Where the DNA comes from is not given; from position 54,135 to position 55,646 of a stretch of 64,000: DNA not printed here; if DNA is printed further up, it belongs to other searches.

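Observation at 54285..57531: RavA-like AAA+ / CoxE-ViaA-like VWA pair wedged between two Mo-hydroxylase operons that lack XdhC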

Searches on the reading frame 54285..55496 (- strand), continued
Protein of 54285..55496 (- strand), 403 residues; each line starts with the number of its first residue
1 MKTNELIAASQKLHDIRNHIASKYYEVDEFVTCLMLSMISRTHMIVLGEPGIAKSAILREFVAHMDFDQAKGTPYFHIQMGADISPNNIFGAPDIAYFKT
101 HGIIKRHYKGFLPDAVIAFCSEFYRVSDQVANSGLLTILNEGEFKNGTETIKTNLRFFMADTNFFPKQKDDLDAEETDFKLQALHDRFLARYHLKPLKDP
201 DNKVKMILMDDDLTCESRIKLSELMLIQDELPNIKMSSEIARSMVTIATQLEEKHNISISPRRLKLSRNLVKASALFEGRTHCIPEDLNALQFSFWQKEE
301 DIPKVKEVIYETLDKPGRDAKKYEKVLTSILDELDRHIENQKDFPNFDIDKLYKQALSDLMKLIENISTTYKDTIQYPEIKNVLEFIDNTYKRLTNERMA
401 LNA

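Call 52: search_protein_families(library=pfam, proteins=[L088:11193-12977:+, L088:8085-9440:+, L088:9468-9983:+], max_evalue=0.1)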
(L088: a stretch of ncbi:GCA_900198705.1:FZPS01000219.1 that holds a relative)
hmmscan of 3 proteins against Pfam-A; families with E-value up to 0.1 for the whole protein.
L088:11193-12977:+ (594 aa): 5 families
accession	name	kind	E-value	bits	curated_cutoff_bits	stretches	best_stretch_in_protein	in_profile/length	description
PF13519.12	VWA_2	-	6.2e-05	24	27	1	426-531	1-107/107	von Willebrand factor type A domain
PF05762.20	VWA_CoxE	-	0.00014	21.8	26.4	1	353-541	12-171/222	VWA domain containing CoxE-like protein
PF00092.34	VWA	-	0.0023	18.6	23.8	1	426-558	2-139/174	von Willebrand factor type A domain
PF01656.29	CbiA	-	0.0057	17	25.4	0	451-574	19-98/125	CobQ/CobB/MinD/ParA nucleotide binding domain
PF05707.18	Zot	-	0.018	14.9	20.3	1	520-583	117-180/197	Zonular occludens toxin (Zot)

L088:8085-9440:+ (451 aa): 0 families

L088:9468-9983:+ (171 aa): 0 families
